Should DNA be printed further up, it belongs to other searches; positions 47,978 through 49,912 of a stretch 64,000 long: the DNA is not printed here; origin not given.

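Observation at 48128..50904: Convergent R-M pair with a PLD-family (BfiI-like) restriction nuclease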

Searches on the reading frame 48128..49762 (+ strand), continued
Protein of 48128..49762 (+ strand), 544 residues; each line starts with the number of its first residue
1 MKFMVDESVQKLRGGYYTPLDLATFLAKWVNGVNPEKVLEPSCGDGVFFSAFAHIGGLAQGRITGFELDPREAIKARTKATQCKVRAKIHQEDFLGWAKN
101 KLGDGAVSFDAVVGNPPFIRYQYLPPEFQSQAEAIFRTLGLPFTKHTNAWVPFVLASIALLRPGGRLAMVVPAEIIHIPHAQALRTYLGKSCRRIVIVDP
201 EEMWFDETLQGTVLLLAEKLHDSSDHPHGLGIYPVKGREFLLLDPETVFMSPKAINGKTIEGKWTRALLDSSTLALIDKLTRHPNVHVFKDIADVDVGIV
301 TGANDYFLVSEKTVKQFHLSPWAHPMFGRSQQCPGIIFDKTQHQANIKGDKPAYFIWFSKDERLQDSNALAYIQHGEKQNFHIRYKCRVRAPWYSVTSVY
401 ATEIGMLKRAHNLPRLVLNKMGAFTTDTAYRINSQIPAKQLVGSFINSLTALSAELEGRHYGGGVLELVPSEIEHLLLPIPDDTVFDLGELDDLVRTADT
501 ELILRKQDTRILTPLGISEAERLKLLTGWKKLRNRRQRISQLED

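Call 36: search_dna_similar(query=window:48128-49762:+, collection=plasmids, mode=protein, max_rows=30, max_evalue=1e-30)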
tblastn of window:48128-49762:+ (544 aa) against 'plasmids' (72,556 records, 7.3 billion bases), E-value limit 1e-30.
Records with a match: 59; places in all: 62; records where one place covers at least 80% of the query: 58.
Best place of each record, by identity: 60-80% 1; <60% 58.
By first word of the organism name: Acinetobacter 9; Xanthomonas 8; Rhizobium 8; Escherichia 2; Bacillus 2; Lactobacillus 2; Gordonia 2; Pseudonocardia 2; Paraburkholderia 2; Yoonia 1; and 21 more.
By predicted mobility (MOB-suite, as given by PLSDB): conjugative 27; non-mobilizable 16; mobilizable 16.
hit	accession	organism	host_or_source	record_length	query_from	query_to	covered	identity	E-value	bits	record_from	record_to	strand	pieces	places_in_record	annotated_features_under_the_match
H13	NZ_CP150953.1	Yoonia sp. BS5-3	cell culture,Marine algae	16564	1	540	99%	58.9%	0e+0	649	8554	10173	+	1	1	N-6 DNA methylase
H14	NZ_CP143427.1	Roseobacter litoralis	Fucus vesiculosus var. spiralis,cell ...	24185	1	540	99%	58.7%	0e+0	650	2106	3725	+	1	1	N-6 DNA methylase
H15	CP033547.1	Acinetobacter nosocomialis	Homo sapiens,Bacterial culture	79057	1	538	98%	53.1%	1e-156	602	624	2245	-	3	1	hypothetical protein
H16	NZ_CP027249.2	Acinetobacter pittii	Homo sapiens,Pure Culture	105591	1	538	99%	52.4%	0e+0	591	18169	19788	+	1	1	N-6 DNA methylase | hypothetical protein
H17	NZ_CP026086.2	Acinetobacter pittii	Homo sapiens,Pure Culture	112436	1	538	99%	52.4%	0e+0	591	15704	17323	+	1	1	N-6 DNA methylase | hypothetical protein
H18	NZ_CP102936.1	Acinetobacter sp. AOR07_HL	Homo sapiens,whole organism,oral sawb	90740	1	538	99%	52.4%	0e+0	591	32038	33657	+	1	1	N-6 DNA methylase | hypothetical protein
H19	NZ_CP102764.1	Acinetobacter baumannii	Homo sapiens,blood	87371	1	538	99%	52.4%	0e+0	591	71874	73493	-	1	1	N-6 DNA methylase | hypothetical protein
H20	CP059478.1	Acinetobacter baumannii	Homo sapiens,cell culture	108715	1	538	99%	52.4%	0e+0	591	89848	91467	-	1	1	N-6 DNA methylase | hypothetical protein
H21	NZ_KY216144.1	Acinetobacter baumannii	-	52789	1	538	99%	52.4%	0e+0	591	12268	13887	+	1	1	N-6 DNA methylase | hypothetical protein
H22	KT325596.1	uncultured bacterium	-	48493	1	538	99%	52.4%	0e+0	591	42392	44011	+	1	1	N-6 DNA methylase | hypothetical protein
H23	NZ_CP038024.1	Acinetobacter radioresistens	bacterial culture,soil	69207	1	538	99%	52.4%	0e+0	590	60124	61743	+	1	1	N-6 DNA methylase | hypothetical protein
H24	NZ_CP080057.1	Escherichia coli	Homo sapiens,tissue sample,Human feces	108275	1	538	99%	52.1%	0e+0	576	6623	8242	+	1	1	N-6 DNA methylase | hypothetical protein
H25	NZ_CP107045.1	Klebsiella pneumoniae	Homo sapiens,Monoclonal strain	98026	1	538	99%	52.1%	0e+0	576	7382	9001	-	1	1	N-6 DNA methylase | hypothetical protein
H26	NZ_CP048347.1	Escherichia coli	cell culture,environment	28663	1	538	99%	52.1%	0e+0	576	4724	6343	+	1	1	N-6 DNA methylase | hypothetical protein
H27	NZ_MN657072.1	Psychrobacter sp.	-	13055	1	540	99%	48.1%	1e-174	553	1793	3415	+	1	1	N-6 DNA methylase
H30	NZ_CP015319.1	Mesorhizobium amorphae CCNWGS0123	Robinia pseudoacacia,cell culture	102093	11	529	95%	35.4%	1e-89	308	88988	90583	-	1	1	N-6 DNA methylase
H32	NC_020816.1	Xanthomonas citri subsp. citri Aw12879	-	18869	11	532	96%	34.4%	2e-80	282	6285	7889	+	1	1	N-6 DNA methylase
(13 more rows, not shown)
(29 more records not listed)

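Call 37: get_annotated_region(hit=H24, flank=3500)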
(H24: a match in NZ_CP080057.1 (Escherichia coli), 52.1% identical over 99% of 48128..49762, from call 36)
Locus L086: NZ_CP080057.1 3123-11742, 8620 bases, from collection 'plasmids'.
description: Escherichia coli strain 18SZHZ655Rt plasmid p655Rt_IncBOKZ, complete sequence
organism: Escherichia coli (NCBI taxid 562)
taxonomy: Bacteria; Pseudomonadota; Gammaproteobacteria; Enterobacterales; Enterobacteriaceae; Escherichia; Escherichia coli
host: -; source: Homo sapiens,tissue sample,Human feces; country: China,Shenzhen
typing (MOB-suite, as given by PLSDB): conjugative; replicon IncK2/Z; relaxase MOBP; mating-pair formation MPF_I
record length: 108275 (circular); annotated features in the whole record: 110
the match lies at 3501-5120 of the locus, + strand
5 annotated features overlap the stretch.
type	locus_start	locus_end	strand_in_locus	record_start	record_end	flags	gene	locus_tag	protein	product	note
CDS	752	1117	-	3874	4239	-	-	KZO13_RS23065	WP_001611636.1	hypothetical protein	-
CDS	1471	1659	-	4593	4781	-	-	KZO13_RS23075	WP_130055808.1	hypothetical protein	-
CDS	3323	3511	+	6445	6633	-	-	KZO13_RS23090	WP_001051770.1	hypothetical protein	-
CDS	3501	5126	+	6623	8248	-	-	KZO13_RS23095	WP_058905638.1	N-6 DNA methylase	-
CDS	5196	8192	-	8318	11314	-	-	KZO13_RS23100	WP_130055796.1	N-6 DNA methylase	-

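Call 38: get_annotated_region(hit=H27, flank=3500)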
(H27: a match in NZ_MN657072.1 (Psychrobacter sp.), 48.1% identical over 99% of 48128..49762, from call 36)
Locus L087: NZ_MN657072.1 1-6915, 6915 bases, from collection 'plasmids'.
description: Psychrobacter sp. strain ANT_P36 plasmid pA36P2, complete sequence
organism: Psychrobacter sp. (NCBI taxid 56811)
taxonomy: Bacteria; Pseudomonadota; Gammaproteobacteria; Moraxellales; Moraxellaceae; Psychrobacter; Psychrobacter sp.
host: -; source: -; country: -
typing (MOB-suite, as given by PLSDB): non-mobilizable
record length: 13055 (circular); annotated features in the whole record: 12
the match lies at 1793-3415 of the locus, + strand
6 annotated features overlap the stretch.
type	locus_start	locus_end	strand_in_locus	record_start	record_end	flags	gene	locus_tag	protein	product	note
CDS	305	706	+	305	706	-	-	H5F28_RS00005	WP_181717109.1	hypothetical protein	-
CDS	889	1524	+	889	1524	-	parA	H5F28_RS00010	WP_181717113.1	ParA family partition ATPase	-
CDS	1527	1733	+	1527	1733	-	-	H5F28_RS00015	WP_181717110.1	plasmid partition protein ParG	-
CDS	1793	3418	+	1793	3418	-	-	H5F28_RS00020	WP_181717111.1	N-6 DNA methylase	GO:0006306 - DNA methylation [Evidence IEA]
CDS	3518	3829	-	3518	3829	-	-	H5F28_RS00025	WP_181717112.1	hypothetical protein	-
CDS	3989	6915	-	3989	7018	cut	-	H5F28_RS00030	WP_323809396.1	N-6 DNA methylase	GO:0006306 - DNA methylation [Evidence IEA]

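Call 40: get_annotated_region(hit=H32, flank=3000)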
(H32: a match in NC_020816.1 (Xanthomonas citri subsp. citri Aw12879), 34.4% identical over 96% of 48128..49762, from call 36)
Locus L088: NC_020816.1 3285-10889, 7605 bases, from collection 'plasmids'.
description: Xanthomonas citri subsp. citri Aw12879 plasmid pXcaw19, complete sequence
organism: Xanthomonas citri subsp. citri Aw12879 (NCBI taxid 1137651)
taxonomy: Bacteria; Pseudomonadota; Gammaproteobacteria; Lysobacterales; Lysobacteraceae; Xanthomonas; Xanthomonas citri; Xanthomonas citri subsp. citri Aw12879
host: -; source: -; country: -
typing (MOB-suite, as given by PLSDB): conjugative; replicon rep_cluster_704; relaxase MOBQ; mating-pair formation MPF_T
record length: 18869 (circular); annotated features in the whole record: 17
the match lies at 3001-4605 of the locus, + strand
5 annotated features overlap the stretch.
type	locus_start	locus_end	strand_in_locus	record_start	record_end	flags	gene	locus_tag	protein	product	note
CDS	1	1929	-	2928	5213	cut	-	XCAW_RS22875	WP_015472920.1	AAA family ATPase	-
CDS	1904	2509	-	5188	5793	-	-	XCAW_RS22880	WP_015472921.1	recombinase family protein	GO:0006310 - DNA recombination [Evidence IEA]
CDS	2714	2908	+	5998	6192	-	-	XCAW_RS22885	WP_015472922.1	ribbon-helix-helix domain-containing protein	-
CDS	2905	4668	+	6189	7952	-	-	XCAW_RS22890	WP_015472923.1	N-6 DNA methylase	GO:0006306 - DNA methylation [Evidence IEA]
CDS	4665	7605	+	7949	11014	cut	-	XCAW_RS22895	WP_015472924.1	N-6 DNA methylase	GO:0006306 - DNA methylation [Evidence IEA]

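Call 41: get_annotated_region(hit=H30, flank=3000)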
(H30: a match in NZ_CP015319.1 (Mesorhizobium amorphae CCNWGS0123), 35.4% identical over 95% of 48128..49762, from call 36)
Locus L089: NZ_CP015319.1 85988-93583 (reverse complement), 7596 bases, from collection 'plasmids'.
description: Mesorhizobium amorphae CCNWGS0123 plasmid pM0123a
organism: Mesorhizobium amorphae CCNWGS0123 (NCBI taxid 1082933)
taxonomy: Bacteria; Pseudomonadota; Alphaproteobacteria; Hyphomicrobiales; Phyllobacteriaceae; Mesorhizobium; Mesorhizobium amorphae; Mesorhizobium amorphae CCNWGS0123
host: -; source: Robinia pseudoacacia,cell culture; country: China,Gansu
typing (MOB-suite, as given by PLSDB): mobilizable; relaxase MOBP
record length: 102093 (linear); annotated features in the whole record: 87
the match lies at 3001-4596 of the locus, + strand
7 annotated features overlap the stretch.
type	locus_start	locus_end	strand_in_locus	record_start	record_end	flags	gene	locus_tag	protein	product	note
CDS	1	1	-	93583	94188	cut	-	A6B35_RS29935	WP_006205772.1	DUF1419 domain-containing protein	-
CDS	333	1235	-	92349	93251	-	-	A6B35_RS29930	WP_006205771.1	DUF3991 and toprim domain-containing protein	-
CDS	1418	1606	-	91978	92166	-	-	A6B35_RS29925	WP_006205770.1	hypothetical protein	-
CDS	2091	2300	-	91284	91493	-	-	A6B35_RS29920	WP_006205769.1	hypothetical protein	-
CDS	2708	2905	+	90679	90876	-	-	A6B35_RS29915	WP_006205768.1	ribbon-helix-helix domain-containing protein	-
CDS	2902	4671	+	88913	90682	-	-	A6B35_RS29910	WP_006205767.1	N-6 DNA methylase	GO:0006306 - DNA methylation [Evidence IEA]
CDS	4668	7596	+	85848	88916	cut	-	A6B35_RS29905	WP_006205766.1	Eco57I restriction-modification methylase domain-containing protein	GO:0006304 - DNA modification [Evidence IEA]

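Call 42: get_annotated_region(hit=H16, flank=4000)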
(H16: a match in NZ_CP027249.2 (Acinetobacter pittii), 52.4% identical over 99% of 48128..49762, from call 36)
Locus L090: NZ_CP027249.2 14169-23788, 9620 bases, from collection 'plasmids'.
description: Acinetobacter pittii strain WCHAP100004 plasmid pOXA58_100004, complete sequence
organism: Acinetobacter pittii (NCBI taxid 48296)
taxonomy: Bacteria; Pseudomonadota; Gammaproteobacteria; Moraxellales; Moraxellaceae; Acinetobacter; Acinetobacter pittii
host: -; source: Homo sapiens,Pure Culture; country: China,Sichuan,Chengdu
typing (MOB-suite, as given by PLSDB): mobilizable; replicon rep_cluster_1218; relaxase MOBP
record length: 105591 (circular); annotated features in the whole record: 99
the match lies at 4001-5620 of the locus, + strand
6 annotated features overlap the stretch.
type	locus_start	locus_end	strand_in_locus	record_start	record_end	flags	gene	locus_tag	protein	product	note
CDS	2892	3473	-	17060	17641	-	umuD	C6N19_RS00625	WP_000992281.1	translesion error-prone DNA polymerase V autoproteolytic subunit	-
CDS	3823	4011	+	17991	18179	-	-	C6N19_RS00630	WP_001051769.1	hypothetical protein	-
CDS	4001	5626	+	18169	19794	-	-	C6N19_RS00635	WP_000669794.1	N-6 DNA methylase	GO:0006306 - DNA methylation [Evidence IEA]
CDS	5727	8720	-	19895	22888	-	-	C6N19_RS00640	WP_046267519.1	N-6 DNA methylase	GO:0006306 - DNA methylation [Evidence IEA]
CDS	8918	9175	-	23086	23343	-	-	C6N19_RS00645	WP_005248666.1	hypothetical protein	-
CDS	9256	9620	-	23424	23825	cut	-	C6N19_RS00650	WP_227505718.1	recombinase family protein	GO:0006310 - DNA recombination [Evidence IEA]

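Call 58: search_protein_families(library=pfam, proteins=[L086:5196-8192:-, L086:3323-3511:+], max_evalue=0.001)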
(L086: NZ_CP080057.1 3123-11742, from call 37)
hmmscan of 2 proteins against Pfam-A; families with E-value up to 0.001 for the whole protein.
L086:5196-8192:- (998 aa): 5 families
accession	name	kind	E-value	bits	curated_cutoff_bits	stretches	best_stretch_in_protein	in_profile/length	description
PF07669.17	Eco57I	-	7e-37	127.6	25.3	1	443-616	1-171/171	Eco57I restriction-modification methylase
PF02384.22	N6_Mtase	-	3.7e-17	63.1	20.4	1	319-653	3-258/311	N-6 DNA Methylase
PF20473.4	MmeI_Mtase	-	4.7e-08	33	27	1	383-570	18-186/259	MmeI, DNA-methyltransferase domain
PF04313.20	HSDR_N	-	3.4e-06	27.5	25.1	0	26-137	2-194/198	Type I restriction enzyme R protein N terminus (HSDR_N)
PF01170.24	UPF0020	-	5.1e-05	23.5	22.3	0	387-458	31-92/197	RMKL-like, methyltransferase domain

L086:3323-3511:+ (62 aa): 0 families
